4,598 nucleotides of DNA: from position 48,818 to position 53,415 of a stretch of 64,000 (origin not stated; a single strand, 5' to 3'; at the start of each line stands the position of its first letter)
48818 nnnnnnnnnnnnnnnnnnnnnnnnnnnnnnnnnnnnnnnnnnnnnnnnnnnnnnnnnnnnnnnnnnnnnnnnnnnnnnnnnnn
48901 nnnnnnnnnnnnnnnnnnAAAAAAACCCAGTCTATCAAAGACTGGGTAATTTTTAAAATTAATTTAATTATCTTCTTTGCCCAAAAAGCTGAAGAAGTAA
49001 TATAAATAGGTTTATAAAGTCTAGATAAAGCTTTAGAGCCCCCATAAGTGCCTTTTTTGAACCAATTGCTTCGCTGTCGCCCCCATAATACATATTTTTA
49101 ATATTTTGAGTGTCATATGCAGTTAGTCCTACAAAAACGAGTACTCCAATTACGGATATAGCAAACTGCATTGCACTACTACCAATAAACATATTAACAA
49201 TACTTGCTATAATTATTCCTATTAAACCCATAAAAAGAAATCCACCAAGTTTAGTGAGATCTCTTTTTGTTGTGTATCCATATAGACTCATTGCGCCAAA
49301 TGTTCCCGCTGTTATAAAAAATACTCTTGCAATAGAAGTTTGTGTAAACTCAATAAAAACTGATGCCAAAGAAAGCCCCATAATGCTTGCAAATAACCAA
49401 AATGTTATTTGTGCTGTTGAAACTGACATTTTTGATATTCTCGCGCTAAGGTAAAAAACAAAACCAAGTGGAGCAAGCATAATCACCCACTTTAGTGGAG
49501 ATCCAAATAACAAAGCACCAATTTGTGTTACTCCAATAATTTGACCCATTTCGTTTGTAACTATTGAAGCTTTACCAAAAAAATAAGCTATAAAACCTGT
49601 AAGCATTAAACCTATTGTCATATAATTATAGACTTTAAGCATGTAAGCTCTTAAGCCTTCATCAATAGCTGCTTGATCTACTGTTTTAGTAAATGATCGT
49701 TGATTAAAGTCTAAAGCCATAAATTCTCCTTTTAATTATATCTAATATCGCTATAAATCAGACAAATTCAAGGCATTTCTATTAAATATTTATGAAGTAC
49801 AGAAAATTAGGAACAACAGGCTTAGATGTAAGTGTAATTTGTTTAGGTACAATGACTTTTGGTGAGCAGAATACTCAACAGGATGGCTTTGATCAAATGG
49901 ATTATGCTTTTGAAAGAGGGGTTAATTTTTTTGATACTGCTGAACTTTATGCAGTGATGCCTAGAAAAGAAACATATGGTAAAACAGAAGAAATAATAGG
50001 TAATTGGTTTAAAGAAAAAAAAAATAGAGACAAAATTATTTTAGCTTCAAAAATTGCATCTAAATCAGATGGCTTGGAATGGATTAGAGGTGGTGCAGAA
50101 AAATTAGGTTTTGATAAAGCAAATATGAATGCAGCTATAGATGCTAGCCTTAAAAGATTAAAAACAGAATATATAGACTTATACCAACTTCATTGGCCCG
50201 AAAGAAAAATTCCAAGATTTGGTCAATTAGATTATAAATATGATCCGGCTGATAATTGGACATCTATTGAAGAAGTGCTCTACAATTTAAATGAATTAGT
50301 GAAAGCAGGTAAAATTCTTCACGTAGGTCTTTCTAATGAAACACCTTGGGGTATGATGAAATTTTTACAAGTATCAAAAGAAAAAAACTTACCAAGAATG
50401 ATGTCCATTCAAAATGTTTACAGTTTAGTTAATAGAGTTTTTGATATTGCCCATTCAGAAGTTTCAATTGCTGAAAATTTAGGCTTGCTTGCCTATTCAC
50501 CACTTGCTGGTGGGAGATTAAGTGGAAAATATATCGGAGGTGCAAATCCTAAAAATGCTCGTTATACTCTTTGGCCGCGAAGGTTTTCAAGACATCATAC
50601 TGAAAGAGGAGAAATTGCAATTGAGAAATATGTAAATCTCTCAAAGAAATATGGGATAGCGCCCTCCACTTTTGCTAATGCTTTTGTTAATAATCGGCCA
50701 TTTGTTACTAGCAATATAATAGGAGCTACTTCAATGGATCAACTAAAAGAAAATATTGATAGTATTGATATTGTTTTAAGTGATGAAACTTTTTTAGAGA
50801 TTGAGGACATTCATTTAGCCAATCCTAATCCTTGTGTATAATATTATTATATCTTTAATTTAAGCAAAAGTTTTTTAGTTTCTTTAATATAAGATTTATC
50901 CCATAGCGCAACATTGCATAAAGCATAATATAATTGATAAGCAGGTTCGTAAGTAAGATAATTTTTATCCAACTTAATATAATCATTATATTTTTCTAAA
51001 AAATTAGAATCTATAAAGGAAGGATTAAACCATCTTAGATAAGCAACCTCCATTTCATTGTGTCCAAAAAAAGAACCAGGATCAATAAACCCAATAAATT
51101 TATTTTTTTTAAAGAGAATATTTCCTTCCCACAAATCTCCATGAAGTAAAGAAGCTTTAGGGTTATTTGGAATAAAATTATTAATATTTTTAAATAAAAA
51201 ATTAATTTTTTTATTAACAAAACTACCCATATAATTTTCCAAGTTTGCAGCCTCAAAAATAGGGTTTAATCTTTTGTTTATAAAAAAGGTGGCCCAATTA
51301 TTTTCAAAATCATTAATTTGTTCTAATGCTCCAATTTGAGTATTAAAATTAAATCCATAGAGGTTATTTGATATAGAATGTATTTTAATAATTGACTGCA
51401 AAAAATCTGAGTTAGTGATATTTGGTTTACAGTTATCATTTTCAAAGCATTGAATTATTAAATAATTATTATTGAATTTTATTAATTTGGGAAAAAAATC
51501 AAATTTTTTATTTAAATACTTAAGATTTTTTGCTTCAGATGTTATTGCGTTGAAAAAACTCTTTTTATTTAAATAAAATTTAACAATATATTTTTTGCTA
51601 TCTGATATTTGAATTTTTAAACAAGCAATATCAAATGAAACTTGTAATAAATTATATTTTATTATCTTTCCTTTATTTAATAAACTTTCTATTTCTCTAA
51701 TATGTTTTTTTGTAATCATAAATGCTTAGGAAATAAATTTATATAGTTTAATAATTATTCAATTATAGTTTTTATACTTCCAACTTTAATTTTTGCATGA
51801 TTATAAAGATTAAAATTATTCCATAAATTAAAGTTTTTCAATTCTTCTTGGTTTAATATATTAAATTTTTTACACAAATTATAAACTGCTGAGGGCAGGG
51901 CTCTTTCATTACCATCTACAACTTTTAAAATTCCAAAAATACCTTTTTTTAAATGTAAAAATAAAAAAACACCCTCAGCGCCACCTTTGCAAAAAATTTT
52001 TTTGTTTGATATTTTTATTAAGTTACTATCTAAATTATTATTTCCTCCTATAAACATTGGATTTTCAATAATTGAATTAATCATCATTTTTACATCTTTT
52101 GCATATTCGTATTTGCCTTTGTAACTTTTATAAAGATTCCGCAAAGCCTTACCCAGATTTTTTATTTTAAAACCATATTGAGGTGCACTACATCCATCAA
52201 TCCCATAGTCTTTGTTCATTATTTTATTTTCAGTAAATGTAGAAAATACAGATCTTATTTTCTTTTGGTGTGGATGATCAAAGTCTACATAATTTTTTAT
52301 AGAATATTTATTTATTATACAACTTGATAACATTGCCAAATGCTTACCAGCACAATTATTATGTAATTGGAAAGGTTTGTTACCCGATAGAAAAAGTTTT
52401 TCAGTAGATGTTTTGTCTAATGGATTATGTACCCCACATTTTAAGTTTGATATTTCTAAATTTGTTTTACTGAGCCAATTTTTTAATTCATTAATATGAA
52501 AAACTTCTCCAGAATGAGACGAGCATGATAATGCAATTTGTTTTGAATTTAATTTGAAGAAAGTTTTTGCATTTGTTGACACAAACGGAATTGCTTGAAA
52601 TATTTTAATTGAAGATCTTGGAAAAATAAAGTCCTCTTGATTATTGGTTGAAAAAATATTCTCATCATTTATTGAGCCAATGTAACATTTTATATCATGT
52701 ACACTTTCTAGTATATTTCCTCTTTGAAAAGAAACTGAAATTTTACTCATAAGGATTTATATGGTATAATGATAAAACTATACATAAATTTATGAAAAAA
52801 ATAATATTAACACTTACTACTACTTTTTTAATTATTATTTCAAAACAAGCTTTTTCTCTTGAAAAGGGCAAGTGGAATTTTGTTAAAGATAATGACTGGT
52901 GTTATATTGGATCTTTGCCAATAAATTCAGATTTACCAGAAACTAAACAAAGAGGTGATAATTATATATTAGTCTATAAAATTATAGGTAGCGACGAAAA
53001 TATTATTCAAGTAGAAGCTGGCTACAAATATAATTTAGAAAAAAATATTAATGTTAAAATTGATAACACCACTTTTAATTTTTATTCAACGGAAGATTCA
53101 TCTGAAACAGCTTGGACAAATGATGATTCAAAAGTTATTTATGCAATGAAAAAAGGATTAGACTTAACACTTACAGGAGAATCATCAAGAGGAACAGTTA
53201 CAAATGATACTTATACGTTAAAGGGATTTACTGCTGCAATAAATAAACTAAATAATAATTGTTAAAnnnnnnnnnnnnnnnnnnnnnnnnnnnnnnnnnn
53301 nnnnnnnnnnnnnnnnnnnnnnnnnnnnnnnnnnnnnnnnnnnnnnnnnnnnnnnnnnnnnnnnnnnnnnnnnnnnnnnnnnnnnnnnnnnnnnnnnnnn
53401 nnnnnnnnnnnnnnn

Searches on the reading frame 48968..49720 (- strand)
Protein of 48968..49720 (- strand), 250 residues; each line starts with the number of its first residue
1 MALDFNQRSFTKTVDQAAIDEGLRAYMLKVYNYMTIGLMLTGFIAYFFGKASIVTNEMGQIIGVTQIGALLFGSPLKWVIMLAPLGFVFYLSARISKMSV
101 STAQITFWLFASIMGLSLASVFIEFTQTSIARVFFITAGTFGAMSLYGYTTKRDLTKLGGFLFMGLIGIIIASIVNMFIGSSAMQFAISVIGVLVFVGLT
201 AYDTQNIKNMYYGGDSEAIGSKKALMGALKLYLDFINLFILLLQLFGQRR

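Call 33: search_protein_families(library=pfam, max_evalue=1e-8, proteins=[window:48968-49720:-])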
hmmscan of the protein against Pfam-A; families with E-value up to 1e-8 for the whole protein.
window:48968-49720:- (250 aa): 1 family
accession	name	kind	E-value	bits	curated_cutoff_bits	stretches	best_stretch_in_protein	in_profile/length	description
PF01027.25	Bax1-I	-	2.5e-62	210.8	34.1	1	24-246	1-207/207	Inhibitor of apoptosis-promoting Bax1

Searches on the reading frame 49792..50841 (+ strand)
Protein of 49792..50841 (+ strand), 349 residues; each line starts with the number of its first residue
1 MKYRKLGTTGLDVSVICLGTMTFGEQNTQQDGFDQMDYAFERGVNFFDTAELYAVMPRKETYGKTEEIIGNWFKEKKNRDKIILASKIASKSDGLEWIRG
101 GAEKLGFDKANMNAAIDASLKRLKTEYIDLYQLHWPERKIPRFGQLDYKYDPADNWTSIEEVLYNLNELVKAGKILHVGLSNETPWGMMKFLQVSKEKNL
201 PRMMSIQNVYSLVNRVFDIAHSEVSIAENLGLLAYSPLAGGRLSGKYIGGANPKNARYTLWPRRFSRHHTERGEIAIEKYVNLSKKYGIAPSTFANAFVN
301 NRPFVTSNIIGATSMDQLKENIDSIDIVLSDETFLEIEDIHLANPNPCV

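Call 39: search_protein_families(library=pfam, max_evalue=0.000001, proteins=[window:49792-50841:+])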
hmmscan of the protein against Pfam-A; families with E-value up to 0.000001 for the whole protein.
window:49792-50841:+ (349 aa): 1 family
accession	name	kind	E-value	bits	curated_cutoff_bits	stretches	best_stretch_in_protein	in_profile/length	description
PF00248.27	Aldo_ket_red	-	2.5e-63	214.3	24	1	16-340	2-289/291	Aldo/keto reductase family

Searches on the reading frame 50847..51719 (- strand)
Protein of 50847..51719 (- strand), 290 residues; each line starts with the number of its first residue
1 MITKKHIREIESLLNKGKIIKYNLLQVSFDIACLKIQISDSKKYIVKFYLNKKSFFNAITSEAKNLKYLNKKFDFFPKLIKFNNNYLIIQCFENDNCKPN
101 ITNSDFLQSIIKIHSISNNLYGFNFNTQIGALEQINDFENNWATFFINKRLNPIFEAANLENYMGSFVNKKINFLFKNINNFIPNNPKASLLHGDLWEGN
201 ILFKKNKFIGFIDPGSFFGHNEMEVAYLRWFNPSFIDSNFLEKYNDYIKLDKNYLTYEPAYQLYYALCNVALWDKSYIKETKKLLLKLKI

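Call 39: search_protein_families(library=pfam, max_evalue=0.000001, proteins=[window:50847-51719:-])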
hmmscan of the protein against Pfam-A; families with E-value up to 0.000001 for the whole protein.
window:50847-51719:- (290 aa): 1 family
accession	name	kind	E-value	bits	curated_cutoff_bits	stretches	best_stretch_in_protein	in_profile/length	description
PF03881.20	Fructosamin_kin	-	1.5e-41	143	22.4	1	39-288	38-285/288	Fructosamine kinase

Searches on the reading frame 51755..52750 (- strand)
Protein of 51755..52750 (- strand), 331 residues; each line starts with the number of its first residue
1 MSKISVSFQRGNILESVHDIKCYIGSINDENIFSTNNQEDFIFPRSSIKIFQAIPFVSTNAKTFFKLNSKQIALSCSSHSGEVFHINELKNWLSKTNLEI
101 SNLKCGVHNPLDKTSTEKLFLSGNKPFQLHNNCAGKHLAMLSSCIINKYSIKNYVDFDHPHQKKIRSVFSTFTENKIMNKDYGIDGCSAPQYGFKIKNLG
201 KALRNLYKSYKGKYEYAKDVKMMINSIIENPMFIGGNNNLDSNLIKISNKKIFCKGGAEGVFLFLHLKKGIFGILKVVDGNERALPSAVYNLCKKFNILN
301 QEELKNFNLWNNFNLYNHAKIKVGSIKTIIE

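Call 39: search_protein_families(library=pfam, max_evalue=0.000001, proteins=[window:51755-52750:-])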
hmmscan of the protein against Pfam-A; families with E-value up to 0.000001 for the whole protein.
window:51755-52750:- (331 aa): 1 family
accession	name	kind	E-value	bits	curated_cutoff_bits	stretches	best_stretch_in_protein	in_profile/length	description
PF06089.17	Asparaginase_II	-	1.1e-84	284.6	25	1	6-327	1-321/322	L-asparaginase II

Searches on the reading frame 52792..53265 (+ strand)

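Call 39: search_protein_families(library=pfam, max_evalue=0.000001, proteins=[window:52792-53265:+])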
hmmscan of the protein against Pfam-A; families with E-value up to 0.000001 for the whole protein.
window:52792-53265:+ (157 aa): 1 family
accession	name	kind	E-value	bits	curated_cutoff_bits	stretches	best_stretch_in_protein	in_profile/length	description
PF06776.18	IalB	-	1.8e-08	35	22.1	1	65-153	39-130/131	Invasion associated locus B (IalB) protein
